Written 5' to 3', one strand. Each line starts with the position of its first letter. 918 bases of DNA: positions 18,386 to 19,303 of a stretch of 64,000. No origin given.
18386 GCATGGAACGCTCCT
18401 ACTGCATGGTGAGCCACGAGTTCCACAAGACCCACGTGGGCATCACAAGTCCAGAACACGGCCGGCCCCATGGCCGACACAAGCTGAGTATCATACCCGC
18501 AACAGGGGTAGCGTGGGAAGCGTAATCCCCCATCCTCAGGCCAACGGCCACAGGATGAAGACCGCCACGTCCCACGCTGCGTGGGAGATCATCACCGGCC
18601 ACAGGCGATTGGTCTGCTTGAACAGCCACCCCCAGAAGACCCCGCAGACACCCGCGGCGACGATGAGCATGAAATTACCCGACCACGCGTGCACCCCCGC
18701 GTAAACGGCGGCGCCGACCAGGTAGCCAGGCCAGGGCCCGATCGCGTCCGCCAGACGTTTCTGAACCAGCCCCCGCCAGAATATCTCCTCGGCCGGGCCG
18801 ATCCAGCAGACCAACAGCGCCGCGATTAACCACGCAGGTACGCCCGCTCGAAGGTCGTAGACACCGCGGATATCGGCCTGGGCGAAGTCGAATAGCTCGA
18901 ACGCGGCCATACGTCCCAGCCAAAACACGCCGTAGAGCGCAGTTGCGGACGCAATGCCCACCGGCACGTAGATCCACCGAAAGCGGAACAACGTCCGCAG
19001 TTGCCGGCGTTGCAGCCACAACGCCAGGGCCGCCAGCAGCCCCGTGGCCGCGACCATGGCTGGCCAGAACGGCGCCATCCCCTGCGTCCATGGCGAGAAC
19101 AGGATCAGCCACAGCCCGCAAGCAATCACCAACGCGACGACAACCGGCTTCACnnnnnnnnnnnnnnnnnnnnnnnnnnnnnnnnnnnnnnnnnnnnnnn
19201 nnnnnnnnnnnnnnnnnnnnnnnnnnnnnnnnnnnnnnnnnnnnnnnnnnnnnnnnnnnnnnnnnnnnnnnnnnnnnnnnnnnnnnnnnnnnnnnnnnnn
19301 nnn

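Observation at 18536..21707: Translationally coupled module DUF502 - PflX-like radical SAM - MenA-like prenyltransferase - CPBP protease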

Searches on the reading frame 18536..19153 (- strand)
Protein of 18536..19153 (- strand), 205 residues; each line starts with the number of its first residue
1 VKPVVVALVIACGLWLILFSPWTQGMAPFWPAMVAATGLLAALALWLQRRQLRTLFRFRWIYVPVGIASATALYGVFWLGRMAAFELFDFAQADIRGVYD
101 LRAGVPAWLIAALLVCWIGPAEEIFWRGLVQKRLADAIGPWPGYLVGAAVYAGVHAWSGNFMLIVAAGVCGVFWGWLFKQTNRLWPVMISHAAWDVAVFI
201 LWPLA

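Call 3: search_protein_families(library=pfam, proteins=[window:18536-19153:-], max_evalue=0.01)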
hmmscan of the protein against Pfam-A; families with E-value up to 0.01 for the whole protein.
window:18536-19153:- (205 aa): 1 family
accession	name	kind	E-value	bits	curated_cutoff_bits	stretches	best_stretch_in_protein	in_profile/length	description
PF02517.21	Rce1-like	-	4.6e-18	65.7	22.4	1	107-196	4-92/93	Type II CAAX prenyl endopeptidase Rce1-like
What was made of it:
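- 18536..19153 (-): CPBP (Rce1-like) intramembrane hydrolase, 205 aa; second gene of the pair; its GTG start overlaps the MenA stop (GTGA). PF02517 E 5e-18 (call 3).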

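Call 4: search_protein_families(library=ncbifam, proteins=[window:18536-19153:-], max_evalue=0.01)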
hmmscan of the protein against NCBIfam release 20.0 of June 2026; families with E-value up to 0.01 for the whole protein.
window:18536-19153:- (205 aa): 5 families
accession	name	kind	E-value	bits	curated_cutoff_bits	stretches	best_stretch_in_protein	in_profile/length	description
NF041647.1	ABC_perm_CPBP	equivalog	3e-10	39.5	435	1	17-195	438-627/636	ABC transporter permease subunit/CPBP intramembrane protease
NF040589.1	CPBP_Synerg_MrtS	equivalog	5.3e-07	30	130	1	121-196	86-161/170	Synerg-CTERM system glutamic-type intramembrane protease MrtS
NF033192.3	CPBP_JDVT_MrtJ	equivalog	5.6e-05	23.7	75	1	113-199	3-96/98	JDVT-CTERM system glutamic-type intramembrane protease MrtJ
NF040914.1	Mrt_core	domain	7.3e-05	22.8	100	1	115-201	8-104/108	myxosortase family intramembrane protease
TIGR03008.1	pepcterm_CAAX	equivalog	0.00019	21.4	81.05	1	111-194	123-205/222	CAAX prenyl protease-related protein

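Call 21: find_homologous_proteins(query=window:18536-19153:-, max_evalue=0.00001)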
Query window:18536-19153:- (205 aa): 247 proteins with E <= 0.00001 among 6569 candidates; the best 120 are listed.
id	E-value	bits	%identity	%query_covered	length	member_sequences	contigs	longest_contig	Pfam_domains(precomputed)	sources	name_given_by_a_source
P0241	2.5e-130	451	100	100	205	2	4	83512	PF02517.22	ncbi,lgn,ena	-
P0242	2.0e-94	334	73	100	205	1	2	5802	PF02517.22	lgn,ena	-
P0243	1.5e-92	327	74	100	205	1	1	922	PF02517.22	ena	-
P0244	6.1e-74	267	62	100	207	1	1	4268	PF02517.22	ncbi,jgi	ncbi:MAG: lysostaphin resistance A-like protein [Planctomycetota bacterium]|jgi:membrane protease Yd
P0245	9.7e-61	223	55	100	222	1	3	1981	PF02517.22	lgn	-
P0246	2.5e-58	216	50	100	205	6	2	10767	PF02517.22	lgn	-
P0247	3.5e-55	205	57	84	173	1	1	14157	PF02517.22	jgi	jgi:uncharacterized protein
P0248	4.0e-55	205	51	100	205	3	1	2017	PF02517.22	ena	-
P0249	3.4e-53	199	50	100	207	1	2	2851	PF02517.22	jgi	-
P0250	6.5e-53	198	49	95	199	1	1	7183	PF02517.22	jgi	jgi:membrane protease YdiL (CAAX protease family)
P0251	6.3e-52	195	50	100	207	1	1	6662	PF02517.22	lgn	-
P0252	1.2e-51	194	50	93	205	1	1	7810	PF02517.22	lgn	-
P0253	1.2e-50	190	48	100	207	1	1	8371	PF02517.22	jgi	jgi:uncharacterized protein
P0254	1.3e-50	190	50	100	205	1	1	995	PF02517.22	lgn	-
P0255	1.1e-49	187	46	100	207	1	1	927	PF02517.22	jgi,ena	-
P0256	1.9e-49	186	48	93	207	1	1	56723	PF02517.22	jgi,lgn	-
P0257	4.8e-49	185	45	100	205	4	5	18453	PF02517.22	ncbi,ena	ncbi:MAG: CPBP family glutamic-type intramembrane protease [Planctomycetota bacterium]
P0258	1.1e-48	184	41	94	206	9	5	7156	PF02517.22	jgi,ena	-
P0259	1.4e-48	184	43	100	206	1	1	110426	PF02517.22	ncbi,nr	ncbi:MAG: CPBP family intramembrane metalloprotease [Candidatus Omnitrophica bacterium]|nr:CPBP fami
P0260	4.3e-48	182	45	100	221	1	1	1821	PF02517.22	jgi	jgi:membrane protease YdiL (CAAX protease family)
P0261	1.0e-47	181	42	100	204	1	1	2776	PF02517.22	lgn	-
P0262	2.2e-47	180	49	100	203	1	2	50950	PF02517.22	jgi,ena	-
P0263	4.6e-47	179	42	100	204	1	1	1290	PF02517.22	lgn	-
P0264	9.4e-47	178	46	100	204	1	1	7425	PF02517.22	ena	-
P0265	2.0e-46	177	45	100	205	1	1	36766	PF02517.22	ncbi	-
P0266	2.0e-46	177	46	100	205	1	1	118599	PF02517.22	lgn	-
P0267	3.0e-46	176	45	100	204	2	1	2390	PF02517.22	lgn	-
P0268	3.2e-46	176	48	95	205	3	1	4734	PF02517.22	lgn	-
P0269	3.4e-46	176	43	100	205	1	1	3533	PF02517.22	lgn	-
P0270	3.7e-46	176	46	100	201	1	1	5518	PF02517.22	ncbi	-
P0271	6.7e-46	175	42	100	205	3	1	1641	PF02517.22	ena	-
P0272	1.4e-45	174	45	100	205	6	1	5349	PF02517.22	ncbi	-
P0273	3.8e-45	172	42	100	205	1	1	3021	PF02517.22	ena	-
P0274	1.3e-44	171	46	100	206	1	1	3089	PF02517.22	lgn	-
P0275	3.1e-44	169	43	99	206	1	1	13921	PF02517.22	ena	-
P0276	7.6e-44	168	45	100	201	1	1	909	PF02517.22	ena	-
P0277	2.6e-43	166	43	97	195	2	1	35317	PF02517.22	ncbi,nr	ncbi:MAG: CPBP family intramembrane metalloprotease [Bacteroidales bacterium]|nr:CPBP family intrame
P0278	4.6e-43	166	47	97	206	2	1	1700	PF02517.22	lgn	-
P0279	2.9e-42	163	42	100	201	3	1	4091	PF02517.22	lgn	-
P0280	5.1e-42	162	44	99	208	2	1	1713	PF02517.22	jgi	jgi:membrane protease YdiL (CAAX protease family)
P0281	6.4e-42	162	43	100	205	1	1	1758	PF02517.22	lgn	-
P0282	9.9e-42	161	43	100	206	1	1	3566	PF02517.22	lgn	-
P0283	2.2e-41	160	42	100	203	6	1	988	PF02517.22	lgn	-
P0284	5.7e-41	159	47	97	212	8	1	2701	PF02517.22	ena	-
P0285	6.3e-41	159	43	100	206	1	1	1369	PF02517.22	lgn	-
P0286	1.3e-40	158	40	99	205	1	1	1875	PF02517.22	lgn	-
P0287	1.7e-40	157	42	100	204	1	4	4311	PF02517.22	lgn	-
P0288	1.9e-40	157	44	100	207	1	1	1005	PF02517.22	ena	-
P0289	2.1e-40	157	44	92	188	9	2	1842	PF02517.22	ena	-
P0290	2.3e-40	157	43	99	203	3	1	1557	PF02517.22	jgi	jgi:hypothetical protein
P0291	3.0e-40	156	49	84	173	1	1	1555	PF02517.22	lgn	-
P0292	5.6e-40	155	42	97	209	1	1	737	PF02517.22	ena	-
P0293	1.0e-39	155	44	97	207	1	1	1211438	PF02517.22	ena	-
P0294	1.8e-39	154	42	100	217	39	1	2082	PF02517.22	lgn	-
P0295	2.2e-39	154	42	100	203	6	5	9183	PF02517.22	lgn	-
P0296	4.3e-39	153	46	96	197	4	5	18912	PF02517.22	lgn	-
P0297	6.1e-39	152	42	100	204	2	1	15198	PF02517.22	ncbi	-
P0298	9.3e-39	151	43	96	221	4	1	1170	PF02517.22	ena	-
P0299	9.7e-39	151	40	93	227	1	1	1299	PF02517.22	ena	-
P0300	1.3e-38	151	43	100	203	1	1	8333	PF02517.22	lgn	-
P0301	2.0e-38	150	44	99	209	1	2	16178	PF02517.22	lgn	-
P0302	2.2e-38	150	47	86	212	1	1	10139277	PF02517.22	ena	-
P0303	2.3e-37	147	43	100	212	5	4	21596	PF02517.22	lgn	-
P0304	3.1e-37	146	43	100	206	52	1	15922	PF02517.22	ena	-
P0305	6.6e-37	145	43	99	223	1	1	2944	PF02517.22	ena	-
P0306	1.6e-36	144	46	96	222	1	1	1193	PF02517.22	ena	-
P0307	1.6e-36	144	41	100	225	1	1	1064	PF02517.22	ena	-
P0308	2.2e-36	144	41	100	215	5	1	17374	PF02517.22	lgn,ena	-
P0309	3.1e-36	143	59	58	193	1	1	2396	PF02517.22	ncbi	-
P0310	3.3e-36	143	41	100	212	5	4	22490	PF02517.22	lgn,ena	-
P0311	4.0e-36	143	42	100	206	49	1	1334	PF02517.22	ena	-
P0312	4.8e-36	143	43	98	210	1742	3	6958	PF02517.22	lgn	-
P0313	6.1e-36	142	42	100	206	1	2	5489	PF02517.22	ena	-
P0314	8.1e-36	142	43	100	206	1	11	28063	PF02517.22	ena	-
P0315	8.8e-36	142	43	100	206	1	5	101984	PF02517.22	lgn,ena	-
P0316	9.9e-36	142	43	100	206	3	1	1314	PF02517.22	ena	-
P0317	1.1e-35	141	45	89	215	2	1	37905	PF02517.22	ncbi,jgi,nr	ncbi:MAG: CPBP family intramembrane metalloprotease [Deltaproteobacteria bacterium]|nr:CPBP family i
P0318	1.1e-35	141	47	86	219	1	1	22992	PF02517.22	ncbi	-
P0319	1.1e-35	141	43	100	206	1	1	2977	PF02517.22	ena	-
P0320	1.3e-35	141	42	98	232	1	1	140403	PF02517.22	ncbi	-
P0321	1.3e-35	141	42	100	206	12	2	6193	PF02517.22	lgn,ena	-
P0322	1.4e-35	141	41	99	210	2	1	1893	PF02517.22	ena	-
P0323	1.5e-35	141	43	100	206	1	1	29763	PF02517.22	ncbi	-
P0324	1.5e-35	141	43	100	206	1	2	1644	PF02517.22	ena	-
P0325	1.6e-35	141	43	100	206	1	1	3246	PF02517.22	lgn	-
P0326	2.0e-35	141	46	85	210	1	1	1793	PF02517.22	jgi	jgi:membrane protease YdiL (CAAX protease family)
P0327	2.2e-35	140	43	100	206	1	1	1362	PF02517.22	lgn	-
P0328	2.4e-35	140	43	100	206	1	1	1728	PF02517.22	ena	-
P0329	2.5e-35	140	43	100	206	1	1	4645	PF02517.22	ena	-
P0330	2.7e-35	140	43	100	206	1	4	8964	PF02517.22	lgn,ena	-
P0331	2.8e-35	140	43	100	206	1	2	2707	PF02517.22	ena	-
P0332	2.9e-35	140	43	100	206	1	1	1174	PF02517.22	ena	-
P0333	3.0e-35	140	43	100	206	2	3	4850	PF02517.22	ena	-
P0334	4.0e-35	140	43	100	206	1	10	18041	PF02517.22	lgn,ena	-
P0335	4.7e-35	139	43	100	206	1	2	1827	PF02517.22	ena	-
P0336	4.9e-35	139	43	100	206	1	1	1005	PF02517.22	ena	-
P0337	5.9e-35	139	43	100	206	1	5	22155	PF02517.22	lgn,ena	-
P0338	5.9e-35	139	41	99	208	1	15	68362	PF02517.22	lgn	-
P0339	7.7e-35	139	44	94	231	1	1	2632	PF02517.22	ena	-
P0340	9.1e-35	138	42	100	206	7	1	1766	PF02517.22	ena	-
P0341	1.1e-34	138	43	100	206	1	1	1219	PF02517.22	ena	-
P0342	1.4e-34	138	44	86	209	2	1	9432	PF02517.22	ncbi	-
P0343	1.6e-34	138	49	74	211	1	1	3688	PF02517.22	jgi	jgi:hypothetical protein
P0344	1.7e-34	138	43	100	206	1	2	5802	PF02517.22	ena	-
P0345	1.9e-34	137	43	100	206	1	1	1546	PF02517.22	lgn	-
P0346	1.9e-34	137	41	99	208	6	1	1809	PF02517.22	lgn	-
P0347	2.1e-34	137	43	100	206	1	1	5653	PF02517.22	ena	-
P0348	3.4e-34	137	48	64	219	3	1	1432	PF02517.22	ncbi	-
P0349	3.5e-34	137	43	100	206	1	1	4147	PF02517.22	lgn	-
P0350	5.1e-34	136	42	100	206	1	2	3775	PF02517.22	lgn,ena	-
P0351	7.7e-34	135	45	96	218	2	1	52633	PF02517.22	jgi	-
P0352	1.1e-33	135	43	88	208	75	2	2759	PF02517.22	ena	-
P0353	1.2e-33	135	50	64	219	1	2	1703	PF02517.22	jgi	jgi:membrane protease YdiL (CAAX protease family)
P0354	1.8e-33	134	50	68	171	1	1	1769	PF02517.22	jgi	-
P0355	2.0e-33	134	42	88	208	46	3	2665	PF02517.22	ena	-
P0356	2.0e-33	134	45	86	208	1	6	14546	PF02517.22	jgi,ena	-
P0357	4.2e-33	133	41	100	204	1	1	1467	PF02517.22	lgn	-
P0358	4.5e-33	133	39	98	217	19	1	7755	PF02517.22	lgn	-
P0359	4.5e-33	133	41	100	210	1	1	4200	PF02517.22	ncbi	-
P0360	4.7e-33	133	42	100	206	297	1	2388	PF02517.22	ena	-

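Call 22: find_encoding_contigs(protein=P0259, flank=5000, max_places=1)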
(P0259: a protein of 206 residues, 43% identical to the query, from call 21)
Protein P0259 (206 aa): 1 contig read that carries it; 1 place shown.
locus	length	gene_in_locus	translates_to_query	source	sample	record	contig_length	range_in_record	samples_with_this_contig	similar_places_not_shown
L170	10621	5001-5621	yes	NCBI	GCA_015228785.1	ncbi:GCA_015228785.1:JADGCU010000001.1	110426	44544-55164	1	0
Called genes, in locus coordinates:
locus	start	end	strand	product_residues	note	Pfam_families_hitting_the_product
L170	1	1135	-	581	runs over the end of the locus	PF00515:TPR_1 (faint), PF07719:TPR_2 (faint), PF13174:TPR_6 (faint), PF13424:TPR_12 (faint), PF13428:TPR_14 (faint), PF13432:TPR_16 (faint), PF24575:TPR_Slam (faint), PF14559:TPR_19 (weak)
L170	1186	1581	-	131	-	-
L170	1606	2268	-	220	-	PF00535:Glycos_transf_2, PF13641:Glyco_tranf_2_3, PF13632:Glyco_trans_2_3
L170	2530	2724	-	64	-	-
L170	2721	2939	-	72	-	-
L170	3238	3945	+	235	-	-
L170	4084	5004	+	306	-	PF01040:UbiA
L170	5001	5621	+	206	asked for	PF02517:Rce1-like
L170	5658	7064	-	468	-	PF00361:Proton_antipo_M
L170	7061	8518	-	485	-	PF00361:Proton_antipo_M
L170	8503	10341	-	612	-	PF00662:Proton_antipo_N, PF00361:Proton_antipo_M, PF01010:Proton_antipo_C (faint)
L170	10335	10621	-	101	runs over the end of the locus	PF00420:Oxidored_q2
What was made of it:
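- Genes with complex I-type Pfam families, Proton_antipo_M and Oxidored_q2 (call 22).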

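Call 23: find_encoding_contigs(protein=P0277, flank=5000, max_places=1)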
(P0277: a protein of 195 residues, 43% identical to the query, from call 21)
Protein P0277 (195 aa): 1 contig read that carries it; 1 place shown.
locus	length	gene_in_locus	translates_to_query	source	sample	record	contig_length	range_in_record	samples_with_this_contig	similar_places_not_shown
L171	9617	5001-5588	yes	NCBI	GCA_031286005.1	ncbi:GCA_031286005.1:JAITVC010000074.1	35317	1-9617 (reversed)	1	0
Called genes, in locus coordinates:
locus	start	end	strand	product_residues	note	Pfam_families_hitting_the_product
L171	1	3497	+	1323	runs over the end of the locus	PF13306:LRR_5, PF13855:LRR_8 (faint), PF13306:LRR_5, PF18962:Por_Secre_tail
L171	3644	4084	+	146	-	PF00254:FKBP_C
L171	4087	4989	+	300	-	PF01040:UbiA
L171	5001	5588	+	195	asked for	PF02517:Rce1-like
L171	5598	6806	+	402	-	PF09411:PagL (weak)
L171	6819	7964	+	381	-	PF00465:Fe-ADH, PF13685:Fe-ADH_2 (weak), PF25137:ADH_Fe_C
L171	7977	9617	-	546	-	PF13361:UvrD_C, PF13538:UvrD_C_2 (faint)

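Call 24: find_encoding_contigs(protein=P0317, flank=5000, max_places=1)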
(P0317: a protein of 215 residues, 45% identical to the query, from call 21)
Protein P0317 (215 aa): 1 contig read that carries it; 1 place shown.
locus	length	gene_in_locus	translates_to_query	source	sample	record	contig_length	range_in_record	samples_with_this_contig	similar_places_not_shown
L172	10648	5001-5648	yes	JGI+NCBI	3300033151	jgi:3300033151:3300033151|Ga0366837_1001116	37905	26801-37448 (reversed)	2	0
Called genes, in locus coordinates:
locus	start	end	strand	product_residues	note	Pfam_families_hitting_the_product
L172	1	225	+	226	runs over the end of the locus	?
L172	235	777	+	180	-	PF07700:HNOB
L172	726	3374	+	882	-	PF00512:HisKA, PF02518:HATPase_c, PF00072:Response_reg, PF01627:Hpt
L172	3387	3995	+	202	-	PF00072:Response_reg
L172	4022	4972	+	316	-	PF01040:UbiA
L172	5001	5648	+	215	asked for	PF02517:Rce1-like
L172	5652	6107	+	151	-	PF00583:Acetyltransf_1, PF13673:Acetyltransf_10, PF13508:Acetyltransf_7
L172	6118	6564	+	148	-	-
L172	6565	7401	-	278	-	PF23023:Anti-Pycsar_Apyc1, PF00753:Lactamase_B, PF16661:Lactamase_B_6 (weak), PF12706:Lactamase_B_2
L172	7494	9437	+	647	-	PF00112:Peptidase_C1 (faint), PF01483:P_proprotein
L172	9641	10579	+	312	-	PF00005:ABC_tran, PF13304:AAA_21 (faint)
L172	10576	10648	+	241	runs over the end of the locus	PF01061:ABC2_membrane, PF12679:ABC2_membrane_2, PF12730:ABC2_membrane_4 (weak), PF12698:ABC2_membrane_3 (weak), PF13346:ABC2_membrane_5 (weak)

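Call 25: find_encoding_contigs(protein=P0302, flank=5000, max_places=1)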
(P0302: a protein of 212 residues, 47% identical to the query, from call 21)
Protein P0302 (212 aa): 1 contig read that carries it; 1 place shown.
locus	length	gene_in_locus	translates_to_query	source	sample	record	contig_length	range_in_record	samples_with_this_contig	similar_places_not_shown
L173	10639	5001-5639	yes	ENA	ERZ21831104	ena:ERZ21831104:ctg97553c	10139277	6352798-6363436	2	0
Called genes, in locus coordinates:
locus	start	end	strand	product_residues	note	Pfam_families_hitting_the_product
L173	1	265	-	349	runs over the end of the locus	PF03116:NQR2_RnfD_RnfE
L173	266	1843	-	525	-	PF13375:RnfC_N, PF01512:Complex1_51K (weak), PF13237:Fer4_10 (weak), PF12838:Fer4_7 (weak), PF13183:Fer4_8 (weak), PF13187:Fer4_9 (weak), PF13534:Fer4_17 (weak)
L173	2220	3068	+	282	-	PF13189:Cytidylate_kin2, PF04972:BON (faint)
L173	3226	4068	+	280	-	PF01040:UbiA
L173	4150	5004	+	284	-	PF00989:PAS, PF08448:PAS_4, PF13426:PAS_9 (weak)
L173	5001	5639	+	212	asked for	PF02517:Rce1-like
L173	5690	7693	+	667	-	PF01209:Ubie_methyltran, PF13489:Methyltransf_23 (weak), PF08241:Methyltransf_11, PF08242:Methyltransf_12, PF13649:Methyltransf_25, PF13847:Methyltransf_31, PF14522:Cytochrome_C7 (faint), PF09699:Paired_CXXCH_1 (faint), +2 more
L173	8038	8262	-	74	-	-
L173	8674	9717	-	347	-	PF00781:DAGK_cat, PF19279:YegS_C, PF09851:SHOCT (weak)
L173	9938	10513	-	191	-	PF05128:DUF697 (weak), PF09851:SHOCT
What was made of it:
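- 18536..19153 (-): 4 of 4 CPBP-centred loci sit next to UbiA (calls 22-25).
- Three are from Omnitrophica, Bacteroidales and Deltaproteobacteria MAGs, and one is from a 10-Mb genome (calls 22-25). UbiE (call 25).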

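Call 33: search_solved_structures(query=window:18536-19153:-, max_evalue=1)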
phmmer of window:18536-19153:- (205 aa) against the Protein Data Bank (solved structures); distinct sequences matched with E-value up to 1: 1.
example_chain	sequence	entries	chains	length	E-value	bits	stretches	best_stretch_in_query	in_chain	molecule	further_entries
6g6s_A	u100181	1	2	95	0.09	15.7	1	32-94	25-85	Apoptotic chromatin condensation inducer in the nucleus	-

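Call 37: list_cluster_members(proteins=[P0312, P0360, P0304, P0352, P0294, P0315])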
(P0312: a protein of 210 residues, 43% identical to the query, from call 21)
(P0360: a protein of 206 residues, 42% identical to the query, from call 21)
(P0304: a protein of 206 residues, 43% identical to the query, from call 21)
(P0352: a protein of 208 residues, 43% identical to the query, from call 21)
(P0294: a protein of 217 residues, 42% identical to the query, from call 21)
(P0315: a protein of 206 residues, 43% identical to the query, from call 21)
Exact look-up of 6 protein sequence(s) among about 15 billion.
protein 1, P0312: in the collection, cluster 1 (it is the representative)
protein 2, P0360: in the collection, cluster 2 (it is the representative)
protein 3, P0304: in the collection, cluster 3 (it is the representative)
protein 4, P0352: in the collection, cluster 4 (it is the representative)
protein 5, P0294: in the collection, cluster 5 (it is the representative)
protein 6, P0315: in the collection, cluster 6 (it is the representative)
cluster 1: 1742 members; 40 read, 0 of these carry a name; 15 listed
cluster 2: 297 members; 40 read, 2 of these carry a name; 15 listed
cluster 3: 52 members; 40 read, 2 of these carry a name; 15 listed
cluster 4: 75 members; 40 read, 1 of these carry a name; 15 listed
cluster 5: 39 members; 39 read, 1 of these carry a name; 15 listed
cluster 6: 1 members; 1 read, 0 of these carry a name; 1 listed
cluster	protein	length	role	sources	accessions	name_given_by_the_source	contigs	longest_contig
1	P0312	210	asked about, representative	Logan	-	-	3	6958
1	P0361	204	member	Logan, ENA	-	-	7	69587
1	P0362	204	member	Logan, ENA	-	-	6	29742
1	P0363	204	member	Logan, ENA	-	-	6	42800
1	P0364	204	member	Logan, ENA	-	-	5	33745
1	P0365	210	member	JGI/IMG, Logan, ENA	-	-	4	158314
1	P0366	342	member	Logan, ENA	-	-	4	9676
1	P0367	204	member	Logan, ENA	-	-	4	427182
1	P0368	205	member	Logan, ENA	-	-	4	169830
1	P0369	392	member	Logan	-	-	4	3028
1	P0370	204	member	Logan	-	-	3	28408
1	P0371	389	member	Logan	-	-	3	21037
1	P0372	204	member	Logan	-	-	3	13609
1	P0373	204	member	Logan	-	-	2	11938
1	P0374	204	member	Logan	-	-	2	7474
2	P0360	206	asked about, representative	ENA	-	-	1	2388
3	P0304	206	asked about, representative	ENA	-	-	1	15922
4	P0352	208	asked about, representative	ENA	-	-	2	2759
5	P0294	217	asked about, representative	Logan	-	-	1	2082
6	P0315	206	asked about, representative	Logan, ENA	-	-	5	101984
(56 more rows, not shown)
